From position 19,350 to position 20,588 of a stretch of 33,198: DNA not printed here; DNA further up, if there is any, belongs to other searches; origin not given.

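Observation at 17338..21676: Uncharacterised four-gene cassette: short ANL ligase + NadE-like PP-loop enzyme + DltC-like carrier + AsnB amidotransferase at the head of the glycan operon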

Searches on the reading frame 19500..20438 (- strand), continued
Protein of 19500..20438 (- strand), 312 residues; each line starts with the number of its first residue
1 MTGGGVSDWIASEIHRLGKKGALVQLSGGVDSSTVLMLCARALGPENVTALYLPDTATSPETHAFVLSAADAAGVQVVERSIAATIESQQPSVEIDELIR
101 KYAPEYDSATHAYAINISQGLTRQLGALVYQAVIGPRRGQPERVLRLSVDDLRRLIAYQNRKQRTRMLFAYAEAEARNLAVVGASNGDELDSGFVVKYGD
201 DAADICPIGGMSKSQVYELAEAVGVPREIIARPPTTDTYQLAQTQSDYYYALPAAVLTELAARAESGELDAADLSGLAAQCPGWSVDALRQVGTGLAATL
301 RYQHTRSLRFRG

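Call 92: search_protein_representatives(alignment_id=A4)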
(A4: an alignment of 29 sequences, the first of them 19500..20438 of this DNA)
Query: 29 sequences, 316 profile positions. Proteins with E-value up to 0.001 (for the whole library): 13828; up to 1e-10: 7559; up to 1e-30: 1134. The best 150 are listed.
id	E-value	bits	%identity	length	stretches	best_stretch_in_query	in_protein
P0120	4.8e-129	446.6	-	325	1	4-311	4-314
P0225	3.7e-108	378.0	-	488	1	2-312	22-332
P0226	7.8e-108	376.9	-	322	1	1-311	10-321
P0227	8.9e-106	370.1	-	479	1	2-312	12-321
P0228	4.0e-105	368.0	-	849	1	2-311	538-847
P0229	4.5e-104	364.5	-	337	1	2-311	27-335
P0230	1.0e-98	346.9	-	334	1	1-310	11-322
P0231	2.0e-97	342.7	-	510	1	1-313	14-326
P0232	1.8e-96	339.6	-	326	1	7-311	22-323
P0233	4.5e-96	338.3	-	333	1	4-312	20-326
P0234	2.9e-95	335.6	-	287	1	7-255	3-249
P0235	1.8e-94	333.0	-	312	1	20-306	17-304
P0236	2.6e-92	325.9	-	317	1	3-232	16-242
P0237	4.4e-91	321.9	-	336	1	7-304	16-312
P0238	4.4e-91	321.9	-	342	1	5-311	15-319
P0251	4.4e-86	305.4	-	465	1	4-245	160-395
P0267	2.3e-79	283.3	-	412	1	19-273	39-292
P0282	1.3e-75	271.0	-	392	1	1-307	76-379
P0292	4.6e-73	262.7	-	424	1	42-273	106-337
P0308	6.2e-67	242.5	-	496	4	157-281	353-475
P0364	6.2e-56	206.4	-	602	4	160-302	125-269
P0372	4.1e-55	203.7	-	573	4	162-292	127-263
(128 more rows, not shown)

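Call 94: search_protein_families(library=pfam, proteins=[P0228, P0231, P0227, P0251, P0267, P0282, P0292, P0308, P0364, P0372], max_evalue=0.001)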
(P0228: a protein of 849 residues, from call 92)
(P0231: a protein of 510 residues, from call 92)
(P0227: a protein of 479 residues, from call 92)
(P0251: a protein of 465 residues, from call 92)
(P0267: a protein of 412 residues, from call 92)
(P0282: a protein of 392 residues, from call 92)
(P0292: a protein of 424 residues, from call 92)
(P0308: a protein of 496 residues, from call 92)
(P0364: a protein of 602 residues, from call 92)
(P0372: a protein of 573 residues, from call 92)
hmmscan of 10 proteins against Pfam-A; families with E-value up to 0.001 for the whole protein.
P0228 (849 aa): 4 families
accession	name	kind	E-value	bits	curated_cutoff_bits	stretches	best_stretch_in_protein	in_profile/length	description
PF00501.34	AMP-binding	-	1.5e-82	277.9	29.9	1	10-372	2-384/384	AMP-binding enzyme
PF02540.23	NAD_synthase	-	7.6e-47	159.9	21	2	692-822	97-225/242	NAD synthase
PF13193.12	AMP-binding_C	-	5.4e-13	50.1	24.5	1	428-504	1-76/76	AMP-binding enzyme C-terminal domain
PF03054.22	tRNA_Me_trans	-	0.00099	19.3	20.6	0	563-600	3-38/202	tRNA methyl transferase HUP domain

P0231 (510 aa): 4 families
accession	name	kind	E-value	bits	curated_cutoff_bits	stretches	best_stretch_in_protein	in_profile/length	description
PF02540.23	NAD_synthase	-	3.2e-36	125.1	21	2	169-287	97-213/242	NAD synthase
PF00550.31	PP-binding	-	7.9e-14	52.1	20.8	1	447-507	2-65/67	Phosphopantetheine attachment site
PF13193.12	AMP-binding_C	-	2.5e-10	41.6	24.5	1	343-417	1-75/76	AMP-binding enzyme C-terminal domain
PF03054.22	tRNA_Me_trans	-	0.00053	20.1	20.6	0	41-91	4-51/202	tRNA methyl transferase HUP domain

P0227 (479 aa): 2 families
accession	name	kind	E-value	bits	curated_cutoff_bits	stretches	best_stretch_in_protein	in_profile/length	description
PF02540.23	NAD_synthase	-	3.6e-53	180.6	21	2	163-303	96-233/242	NAD synthase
PF01648.25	ACPS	-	2e-13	50.8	25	1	334-425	2-94/111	4'-phosphopantetheinyl transferase superfamily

P0251 (465 aa): 2 families
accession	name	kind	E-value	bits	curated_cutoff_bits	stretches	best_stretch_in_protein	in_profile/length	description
PF02540.23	NAD_synthase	-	3.6e-44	151.1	21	2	311-393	99-181/242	NAD synthase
PF03054.22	tRNA_Me_trans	-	0.00085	19.5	20.6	0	183-220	3-38/202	tRNA methyl transferase HUP domain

P0267 (412 aa): 1 family
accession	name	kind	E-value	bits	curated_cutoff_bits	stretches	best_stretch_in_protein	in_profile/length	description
PF02540.23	NAD_synthase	-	5.9e-44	150.5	21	2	178-286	97-203/242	NAD synthase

P0282 (392 aa): 1 family
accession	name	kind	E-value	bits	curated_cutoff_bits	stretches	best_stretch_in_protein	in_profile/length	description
PF02540.23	NAD_synthase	-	9.9e-30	103.9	21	2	230-366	99-233/242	NAD synthase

P0292 (424 aa): 1 family
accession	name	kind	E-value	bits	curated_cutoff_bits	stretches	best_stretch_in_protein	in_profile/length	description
PF02540.23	NAD_synthase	-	4.1e-25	88.8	21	1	221-335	96-207/242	NAD synthase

P0308 (496 aa): 1 family
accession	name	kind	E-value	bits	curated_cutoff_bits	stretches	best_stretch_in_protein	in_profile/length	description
PF02540.23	NAD_synthase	-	5.8e-90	301.1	21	3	361-489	103-242/242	NAD synthase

P0364 (602 aa): 3 families
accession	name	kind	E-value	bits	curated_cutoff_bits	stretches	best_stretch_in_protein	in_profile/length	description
PF02540.23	NAD_synthase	-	7e-103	343.4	21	2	28-273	5-242/242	NAD synthase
PF03054.22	tRNA_Me_trans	-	4.9e-08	33.3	20.6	0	44-104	3-72/202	tRNA methyl transferase HUP domain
PF00733.27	Asn_synthase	-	0.00027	21.1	21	0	42-106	17-81/354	Asparagine synthase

P0372 (573 aa): 4 families
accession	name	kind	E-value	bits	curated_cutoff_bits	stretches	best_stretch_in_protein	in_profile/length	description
PF02540.23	NAD_synthase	-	5.5e-107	356.8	21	2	25-273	2-242/242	NAD synthase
PF03054.22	tRNA_Me_trans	-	4.8e-11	43.1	20.6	1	44-107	3-75/202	tRNA methyl transferase HUP domain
PF00733.27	Asn_synthase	-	9.6e-06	25.9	21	1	44-116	20-93/354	Asparagine synthase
PF06508.19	QueC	-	7.4e-05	22.8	22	0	44-105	2-61/210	Queuosine biosynthesis protein QueC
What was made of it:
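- Closest known: NH3-dependent NAD+ synthetase. Different: It is embedded in a carrier-protein module and fused to ANL, PCP and PPTase domains (call 94).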

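Call 95: find_encoding_contigs(protein=P0231, flank=8000, max_places=2)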
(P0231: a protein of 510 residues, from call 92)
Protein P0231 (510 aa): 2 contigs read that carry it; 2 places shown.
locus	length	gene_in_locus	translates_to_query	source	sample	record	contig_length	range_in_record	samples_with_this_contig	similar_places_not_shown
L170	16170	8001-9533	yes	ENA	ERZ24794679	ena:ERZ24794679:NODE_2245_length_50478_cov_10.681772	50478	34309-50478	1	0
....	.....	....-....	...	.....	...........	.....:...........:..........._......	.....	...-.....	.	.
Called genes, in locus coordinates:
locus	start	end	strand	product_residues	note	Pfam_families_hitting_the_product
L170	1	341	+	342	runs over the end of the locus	PF08240:ADH_N, PF00107:ADH_zinc_N, PF13602:ADH_zinc_N_2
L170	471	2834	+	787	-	PF22666:Glyco_hydro_2_N2, PF00703:Glyco_hydro_2 (faint)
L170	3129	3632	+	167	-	PF13302:Acetyltransf_3, PF13420:Acetyltransf_4, PF00583:Acetyltransf_1, PF13508:Acetyltransf_7 (weak), PF08445:FR47 (weak)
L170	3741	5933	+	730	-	-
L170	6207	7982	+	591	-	PF00501:AMP-binding, PF13193:AMP-binding_C (weak), PF00550:PP-binding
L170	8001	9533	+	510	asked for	PF02540:NAD_synthase, PF13193:AMP-binding_C, PF00550:PP-binding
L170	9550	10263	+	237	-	PF00657:Lipase_GDSL, PF13472:Lipase_GDSL_2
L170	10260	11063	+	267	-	PF12697:Abhydrolase_6, PF12146:Hydrolase_4 (weak)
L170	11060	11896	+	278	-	PF00561:Abhydrolase_1 (weak), PF12146:Hydrolase_4 (weak)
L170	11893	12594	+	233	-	PF17837:4PPT_N, PF01648:ACPS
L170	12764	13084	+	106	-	PF09862:DUF2089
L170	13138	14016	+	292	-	-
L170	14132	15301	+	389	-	-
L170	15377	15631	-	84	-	-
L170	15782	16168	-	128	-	?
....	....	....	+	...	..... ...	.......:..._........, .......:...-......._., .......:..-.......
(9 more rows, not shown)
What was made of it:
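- On Phosphopantetheine-dependent carrier protein: Relatives of the NadE-like gene are fused to ACPS or lie next to an Sfp-type PPTase (calls 94, 95).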
